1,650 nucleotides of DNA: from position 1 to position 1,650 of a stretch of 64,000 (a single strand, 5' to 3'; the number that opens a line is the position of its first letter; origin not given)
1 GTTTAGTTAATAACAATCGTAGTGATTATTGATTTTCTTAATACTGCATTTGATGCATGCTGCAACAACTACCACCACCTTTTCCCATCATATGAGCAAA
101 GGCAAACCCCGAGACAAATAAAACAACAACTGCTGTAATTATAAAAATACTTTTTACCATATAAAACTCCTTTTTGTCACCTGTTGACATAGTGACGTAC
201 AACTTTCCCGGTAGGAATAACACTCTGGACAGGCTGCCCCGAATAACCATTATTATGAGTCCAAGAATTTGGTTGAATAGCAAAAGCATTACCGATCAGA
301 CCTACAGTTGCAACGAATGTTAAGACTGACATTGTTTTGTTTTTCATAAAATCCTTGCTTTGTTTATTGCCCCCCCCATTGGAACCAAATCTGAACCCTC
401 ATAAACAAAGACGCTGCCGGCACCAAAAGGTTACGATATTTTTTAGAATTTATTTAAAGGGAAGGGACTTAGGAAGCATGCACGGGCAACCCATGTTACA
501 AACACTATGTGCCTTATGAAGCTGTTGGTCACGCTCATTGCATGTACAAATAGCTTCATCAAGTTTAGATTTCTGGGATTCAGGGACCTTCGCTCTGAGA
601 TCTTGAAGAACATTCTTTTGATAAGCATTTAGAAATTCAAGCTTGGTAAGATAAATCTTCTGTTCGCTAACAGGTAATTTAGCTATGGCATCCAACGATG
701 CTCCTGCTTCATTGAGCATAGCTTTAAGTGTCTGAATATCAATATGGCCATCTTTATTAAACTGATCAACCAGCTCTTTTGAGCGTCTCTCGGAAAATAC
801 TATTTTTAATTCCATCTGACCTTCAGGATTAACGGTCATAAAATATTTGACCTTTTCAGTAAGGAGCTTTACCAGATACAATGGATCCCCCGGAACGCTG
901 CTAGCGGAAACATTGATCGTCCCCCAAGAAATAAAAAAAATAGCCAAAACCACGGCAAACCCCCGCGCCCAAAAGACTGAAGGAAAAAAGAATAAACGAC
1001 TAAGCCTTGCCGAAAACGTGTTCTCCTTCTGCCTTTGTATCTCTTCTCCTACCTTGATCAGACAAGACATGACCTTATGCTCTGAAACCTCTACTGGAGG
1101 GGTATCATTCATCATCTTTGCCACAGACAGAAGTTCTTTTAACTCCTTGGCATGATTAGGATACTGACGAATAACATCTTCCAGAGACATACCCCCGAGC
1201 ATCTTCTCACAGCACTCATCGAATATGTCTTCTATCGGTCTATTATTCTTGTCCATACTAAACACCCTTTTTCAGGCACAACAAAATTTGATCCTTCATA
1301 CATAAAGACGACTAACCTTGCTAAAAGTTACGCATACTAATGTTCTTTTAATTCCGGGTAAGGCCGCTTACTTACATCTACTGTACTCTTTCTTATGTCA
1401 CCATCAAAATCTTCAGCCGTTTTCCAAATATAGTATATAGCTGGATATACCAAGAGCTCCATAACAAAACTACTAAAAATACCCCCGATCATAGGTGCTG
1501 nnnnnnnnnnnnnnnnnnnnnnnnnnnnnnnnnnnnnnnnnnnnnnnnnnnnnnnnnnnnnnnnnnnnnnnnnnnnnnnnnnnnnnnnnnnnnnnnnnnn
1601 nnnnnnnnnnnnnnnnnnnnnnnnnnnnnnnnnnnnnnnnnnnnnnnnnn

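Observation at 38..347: Two tiny secreted peptides under ECF control, one maturing to an 18-mer rich in Met/His/Cys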

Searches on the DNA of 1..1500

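Call 62: search_rna_families(source=window, start=1, end=1500, threshold=evalue, max_evalue=1)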
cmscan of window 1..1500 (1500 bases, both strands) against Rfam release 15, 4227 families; matches with E-value up to 1: 3.
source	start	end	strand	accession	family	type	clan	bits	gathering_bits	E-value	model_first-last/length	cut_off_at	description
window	245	304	+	RF02338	GlsR16_miR3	Gene; snRNA; snoRNA; CD-box;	-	21.6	100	0.05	1-77/77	no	Giardia snoRNA GlsR16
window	764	821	+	RF02281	TtnuCD4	Gene; snRNA; snoRNA; CD-box;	-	20.9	60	0.63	1-60/60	no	Tetrahymena snoRNA TtnuCD4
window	1262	1292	-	RF02929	algC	Cis-reg;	-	19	33.8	0.95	1-52/52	no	algC RNA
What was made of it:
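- Tried and rejected: Rfam on 1..1500 gave only sub-threshold chance hits (call 62).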
